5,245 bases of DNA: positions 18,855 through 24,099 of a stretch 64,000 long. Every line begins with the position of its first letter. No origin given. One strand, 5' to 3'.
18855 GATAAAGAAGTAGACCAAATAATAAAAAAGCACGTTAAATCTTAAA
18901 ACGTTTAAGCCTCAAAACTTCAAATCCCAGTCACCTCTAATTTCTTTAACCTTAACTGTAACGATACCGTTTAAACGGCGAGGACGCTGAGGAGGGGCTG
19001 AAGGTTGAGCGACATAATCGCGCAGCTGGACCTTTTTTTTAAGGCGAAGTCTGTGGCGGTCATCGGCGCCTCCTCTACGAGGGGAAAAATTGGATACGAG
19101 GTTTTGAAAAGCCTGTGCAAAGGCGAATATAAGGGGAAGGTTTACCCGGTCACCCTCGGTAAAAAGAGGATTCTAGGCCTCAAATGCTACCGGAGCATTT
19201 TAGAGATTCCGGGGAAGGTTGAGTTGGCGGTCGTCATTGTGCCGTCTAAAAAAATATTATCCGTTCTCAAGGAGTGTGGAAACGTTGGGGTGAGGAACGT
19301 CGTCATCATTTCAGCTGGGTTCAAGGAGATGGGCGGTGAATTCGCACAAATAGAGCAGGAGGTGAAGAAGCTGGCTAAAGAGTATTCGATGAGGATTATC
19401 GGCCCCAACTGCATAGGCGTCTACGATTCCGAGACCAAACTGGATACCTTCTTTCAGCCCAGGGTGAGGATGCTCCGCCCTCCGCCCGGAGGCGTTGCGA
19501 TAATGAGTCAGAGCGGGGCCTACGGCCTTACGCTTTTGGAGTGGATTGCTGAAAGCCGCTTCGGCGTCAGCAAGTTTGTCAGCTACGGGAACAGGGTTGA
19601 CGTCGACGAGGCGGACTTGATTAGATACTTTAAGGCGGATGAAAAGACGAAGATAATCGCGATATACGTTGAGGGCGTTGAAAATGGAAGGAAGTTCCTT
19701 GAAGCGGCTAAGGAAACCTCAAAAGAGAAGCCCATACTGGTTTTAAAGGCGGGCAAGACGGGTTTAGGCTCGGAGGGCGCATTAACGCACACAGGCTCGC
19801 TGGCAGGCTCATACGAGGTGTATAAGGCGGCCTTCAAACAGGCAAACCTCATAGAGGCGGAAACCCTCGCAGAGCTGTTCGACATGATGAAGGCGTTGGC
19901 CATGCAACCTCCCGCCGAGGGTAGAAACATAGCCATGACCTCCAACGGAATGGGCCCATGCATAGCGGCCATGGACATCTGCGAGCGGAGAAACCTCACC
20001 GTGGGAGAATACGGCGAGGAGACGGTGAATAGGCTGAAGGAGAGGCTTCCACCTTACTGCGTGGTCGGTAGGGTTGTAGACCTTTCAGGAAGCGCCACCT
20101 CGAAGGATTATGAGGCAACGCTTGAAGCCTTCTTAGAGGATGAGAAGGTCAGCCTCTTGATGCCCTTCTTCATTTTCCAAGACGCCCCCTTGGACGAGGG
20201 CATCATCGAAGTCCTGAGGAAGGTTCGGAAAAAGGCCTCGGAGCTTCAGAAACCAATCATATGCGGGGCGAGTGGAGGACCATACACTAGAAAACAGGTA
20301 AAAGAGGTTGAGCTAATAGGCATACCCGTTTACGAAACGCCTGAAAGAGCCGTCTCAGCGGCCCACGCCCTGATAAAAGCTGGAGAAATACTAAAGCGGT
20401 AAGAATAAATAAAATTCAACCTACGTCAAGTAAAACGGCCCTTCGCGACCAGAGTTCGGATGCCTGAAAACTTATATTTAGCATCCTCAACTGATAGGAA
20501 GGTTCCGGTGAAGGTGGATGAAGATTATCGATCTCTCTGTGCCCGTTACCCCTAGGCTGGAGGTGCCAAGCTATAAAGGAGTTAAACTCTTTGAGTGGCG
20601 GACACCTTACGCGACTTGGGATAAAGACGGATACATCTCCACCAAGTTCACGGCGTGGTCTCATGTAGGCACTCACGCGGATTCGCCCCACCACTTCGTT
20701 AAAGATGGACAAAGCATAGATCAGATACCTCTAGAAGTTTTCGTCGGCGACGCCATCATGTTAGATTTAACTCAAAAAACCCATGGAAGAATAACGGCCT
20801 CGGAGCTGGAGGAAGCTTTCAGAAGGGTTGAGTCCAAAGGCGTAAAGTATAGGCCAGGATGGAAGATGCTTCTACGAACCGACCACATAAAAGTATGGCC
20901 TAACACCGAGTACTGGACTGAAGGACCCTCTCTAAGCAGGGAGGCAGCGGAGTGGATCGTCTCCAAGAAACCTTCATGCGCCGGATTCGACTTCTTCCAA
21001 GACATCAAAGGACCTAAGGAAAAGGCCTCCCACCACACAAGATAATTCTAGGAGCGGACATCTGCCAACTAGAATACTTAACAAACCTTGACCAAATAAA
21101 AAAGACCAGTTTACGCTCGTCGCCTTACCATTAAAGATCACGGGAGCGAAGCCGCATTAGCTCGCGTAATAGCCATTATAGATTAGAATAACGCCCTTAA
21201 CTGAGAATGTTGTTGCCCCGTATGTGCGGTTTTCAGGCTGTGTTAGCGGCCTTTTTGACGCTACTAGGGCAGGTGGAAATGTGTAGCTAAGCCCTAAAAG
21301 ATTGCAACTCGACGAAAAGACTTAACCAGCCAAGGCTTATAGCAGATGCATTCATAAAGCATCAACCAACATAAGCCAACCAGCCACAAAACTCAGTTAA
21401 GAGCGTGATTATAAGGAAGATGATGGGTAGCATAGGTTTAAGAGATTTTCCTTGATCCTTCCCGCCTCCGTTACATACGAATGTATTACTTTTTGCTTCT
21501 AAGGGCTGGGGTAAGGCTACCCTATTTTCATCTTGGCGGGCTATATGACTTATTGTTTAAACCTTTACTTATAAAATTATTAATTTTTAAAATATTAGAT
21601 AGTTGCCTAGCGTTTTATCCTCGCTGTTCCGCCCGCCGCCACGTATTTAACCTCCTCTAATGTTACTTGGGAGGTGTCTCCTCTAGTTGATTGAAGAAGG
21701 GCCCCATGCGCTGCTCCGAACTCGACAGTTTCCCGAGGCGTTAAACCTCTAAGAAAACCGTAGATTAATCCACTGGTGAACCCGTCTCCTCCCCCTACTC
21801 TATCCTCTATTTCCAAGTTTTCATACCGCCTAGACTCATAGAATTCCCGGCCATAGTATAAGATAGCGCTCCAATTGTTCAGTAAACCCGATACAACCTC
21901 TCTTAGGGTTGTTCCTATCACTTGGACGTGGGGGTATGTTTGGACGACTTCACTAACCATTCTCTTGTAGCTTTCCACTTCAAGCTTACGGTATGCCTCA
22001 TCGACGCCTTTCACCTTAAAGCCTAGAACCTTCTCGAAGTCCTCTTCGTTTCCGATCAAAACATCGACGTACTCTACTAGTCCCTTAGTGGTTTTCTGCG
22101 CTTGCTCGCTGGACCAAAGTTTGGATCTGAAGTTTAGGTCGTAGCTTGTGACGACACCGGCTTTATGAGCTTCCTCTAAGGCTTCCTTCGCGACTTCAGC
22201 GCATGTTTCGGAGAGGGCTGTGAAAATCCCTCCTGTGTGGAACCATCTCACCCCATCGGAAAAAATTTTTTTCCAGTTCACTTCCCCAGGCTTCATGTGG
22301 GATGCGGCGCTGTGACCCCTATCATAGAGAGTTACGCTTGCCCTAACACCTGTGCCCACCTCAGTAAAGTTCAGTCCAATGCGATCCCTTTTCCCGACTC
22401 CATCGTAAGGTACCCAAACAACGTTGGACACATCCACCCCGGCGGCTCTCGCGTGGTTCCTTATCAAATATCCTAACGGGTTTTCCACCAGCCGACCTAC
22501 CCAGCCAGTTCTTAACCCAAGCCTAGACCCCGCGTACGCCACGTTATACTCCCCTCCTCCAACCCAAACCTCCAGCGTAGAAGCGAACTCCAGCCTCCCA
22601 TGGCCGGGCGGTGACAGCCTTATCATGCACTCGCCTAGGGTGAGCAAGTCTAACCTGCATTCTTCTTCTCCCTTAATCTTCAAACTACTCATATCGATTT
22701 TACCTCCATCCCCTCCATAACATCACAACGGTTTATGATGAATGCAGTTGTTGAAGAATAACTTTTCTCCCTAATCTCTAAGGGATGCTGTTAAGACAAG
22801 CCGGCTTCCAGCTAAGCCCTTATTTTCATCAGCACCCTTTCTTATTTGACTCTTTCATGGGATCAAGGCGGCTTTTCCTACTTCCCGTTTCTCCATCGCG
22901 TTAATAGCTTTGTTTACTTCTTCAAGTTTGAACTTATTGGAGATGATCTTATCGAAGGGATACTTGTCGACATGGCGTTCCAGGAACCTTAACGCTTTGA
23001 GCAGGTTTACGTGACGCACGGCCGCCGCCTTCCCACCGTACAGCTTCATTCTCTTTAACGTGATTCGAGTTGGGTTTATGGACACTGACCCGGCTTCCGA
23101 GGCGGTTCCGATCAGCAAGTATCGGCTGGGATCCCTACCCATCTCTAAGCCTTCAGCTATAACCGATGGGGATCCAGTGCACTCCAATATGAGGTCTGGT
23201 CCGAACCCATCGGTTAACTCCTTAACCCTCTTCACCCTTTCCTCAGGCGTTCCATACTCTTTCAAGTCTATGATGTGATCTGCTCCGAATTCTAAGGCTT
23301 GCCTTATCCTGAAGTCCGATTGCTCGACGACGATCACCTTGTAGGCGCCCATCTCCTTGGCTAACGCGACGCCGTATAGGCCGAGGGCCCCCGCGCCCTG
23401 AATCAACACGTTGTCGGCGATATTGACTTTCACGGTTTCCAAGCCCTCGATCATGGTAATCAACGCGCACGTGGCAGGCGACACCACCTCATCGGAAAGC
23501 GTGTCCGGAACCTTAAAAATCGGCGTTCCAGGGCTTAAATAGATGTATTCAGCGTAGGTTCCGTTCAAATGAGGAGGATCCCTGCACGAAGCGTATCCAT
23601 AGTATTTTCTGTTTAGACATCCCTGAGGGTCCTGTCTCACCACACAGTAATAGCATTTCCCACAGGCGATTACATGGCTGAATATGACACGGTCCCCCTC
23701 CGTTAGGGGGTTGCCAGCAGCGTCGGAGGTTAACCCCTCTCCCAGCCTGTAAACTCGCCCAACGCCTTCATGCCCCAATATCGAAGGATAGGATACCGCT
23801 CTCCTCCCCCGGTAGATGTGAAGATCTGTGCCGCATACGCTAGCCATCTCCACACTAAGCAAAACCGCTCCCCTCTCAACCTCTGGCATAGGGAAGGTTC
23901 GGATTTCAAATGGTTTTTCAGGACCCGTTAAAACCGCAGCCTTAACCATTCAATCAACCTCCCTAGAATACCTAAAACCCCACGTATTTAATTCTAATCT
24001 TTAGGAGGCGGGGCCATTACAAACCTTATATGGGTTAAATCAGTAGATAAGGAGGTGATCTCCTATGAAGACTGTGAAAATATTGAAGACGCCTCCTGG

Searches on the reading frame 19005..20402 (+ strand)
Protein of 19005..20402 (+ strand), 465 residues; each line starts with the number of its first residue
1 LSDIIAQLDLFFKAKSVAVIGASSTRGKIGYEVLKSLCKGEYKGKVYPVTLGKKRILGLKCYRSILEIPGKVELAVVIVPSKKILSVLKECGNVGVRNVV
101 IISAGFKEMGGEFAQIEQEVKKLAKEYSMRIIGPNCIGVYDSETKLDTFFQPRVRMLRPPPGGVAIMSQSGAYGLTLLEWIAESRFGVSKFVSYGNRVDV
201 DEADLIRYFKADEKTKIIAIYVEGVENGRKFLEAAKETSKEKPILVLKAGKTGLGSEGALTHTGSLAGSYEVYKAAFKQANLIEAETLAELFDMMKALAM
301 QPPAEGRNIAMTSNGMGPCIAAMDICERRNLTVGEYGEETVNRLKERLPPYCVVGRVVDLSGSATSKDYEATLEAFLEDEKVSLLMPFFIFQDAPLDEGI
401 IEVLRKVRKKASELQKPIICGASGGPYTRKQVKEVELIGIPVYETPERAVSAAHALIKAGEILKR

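Call 45: search_protein_families(library=pfam, proteins=[window:19005-20402:+], max_evalue=0.0001)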
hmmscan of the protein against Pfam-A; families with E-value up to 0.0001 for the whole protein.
window:19005-20402:+ (465 aa): 3 families
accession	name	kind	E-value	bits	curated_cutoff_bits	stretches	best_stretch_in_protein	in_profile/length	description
PF13607.11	Succ_CoA_lig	-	7.7e-52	175.1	27.4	1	161-298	1-138/138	Succinyl-CoA ligase like flavodoxin domain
PF13380.12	CoA_binding_2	-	1.2e-25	90.6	22.8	1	15-140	1-114/116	CoA binding domain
PF02629.25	CoA_binding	-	2.1e-12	48.1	22.3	1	13-105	2-97/97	CoA binding domain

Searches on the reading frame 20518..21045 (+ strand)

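Call 61: search_protein_families(library=pfam, proteins=[window:20518-21045:+], max_evalue=0.001)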
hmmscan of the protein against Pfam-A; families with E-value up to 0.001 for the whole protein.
window:20518-21045:+ (175 aa): 1 family
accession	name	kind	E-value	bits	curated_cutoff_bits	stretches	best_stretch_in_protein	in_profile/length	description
PF04199.19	Cyclase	-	4.6e-27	95.4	23.1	1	4-160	1-138/142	Putative cyclase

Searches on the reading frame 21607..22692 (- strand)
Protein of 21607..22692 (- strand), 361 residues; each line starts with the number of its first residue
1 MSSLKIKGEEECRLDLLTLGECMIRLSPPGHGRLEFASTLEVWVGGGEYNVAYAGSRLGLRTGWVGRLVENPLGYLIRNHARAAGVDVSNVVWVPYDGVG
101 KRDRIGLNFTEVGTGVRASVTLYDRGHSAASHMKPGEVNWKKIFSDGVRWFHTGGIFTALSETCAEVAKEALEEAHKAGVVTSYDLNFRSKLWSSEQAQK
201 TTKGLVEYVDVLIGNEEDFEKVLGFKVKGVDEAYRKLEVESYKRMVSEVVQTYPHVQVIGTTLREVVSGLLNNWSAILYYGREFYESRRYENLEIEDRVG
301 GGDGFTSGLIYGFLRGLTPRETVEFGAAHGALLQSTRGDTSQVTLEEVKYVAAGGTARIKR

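Call 45: search_protein_families(library=pfam, proteins=[window:21607-22692:-], max_evalue=0.0001)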
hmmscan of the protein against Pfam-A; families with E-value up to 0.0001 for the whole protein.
window:21607-22692:- (361 aa): 1 family
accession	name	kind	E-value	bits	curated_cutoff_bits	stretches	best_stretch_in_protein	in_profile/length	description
PF00294.29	PfkB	-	1.4e-28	100.5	25.8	2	15-236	3-214/302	pfkB family carbohydrate kinase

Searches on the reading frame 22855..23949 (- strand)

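Call 45: search_protein_families(library=pfam, proteins=[window:22855-23949:-], max_evalue=0.0001)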
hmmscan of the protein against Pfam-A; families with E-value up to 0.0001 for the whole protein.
window:22855-23949:- (364 aa): 4 families
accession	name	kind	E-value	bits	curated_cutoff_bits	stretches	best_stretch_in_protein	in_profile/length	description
PF08240.17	ADH_N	-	1e-21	77.5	23.5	1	26-149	2-104/104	Alcohol dehydrogenase GroES-like domain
PF00107.32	ADH_zinc_N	-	1.1e-21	77.6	31.8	1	188-305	1-111/129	Zinc-binding dehydrogenase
PF16912.11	Glu_dehyd_C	-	2.8e-08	33.9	34.9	1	179-353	32-202/211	Glucose dehydrogenase C-terminus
PF13602.12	ADH_zinc_N_2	-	3e-05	25.4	27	1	221-359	1-131/134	Zinc-binding dehydrogenase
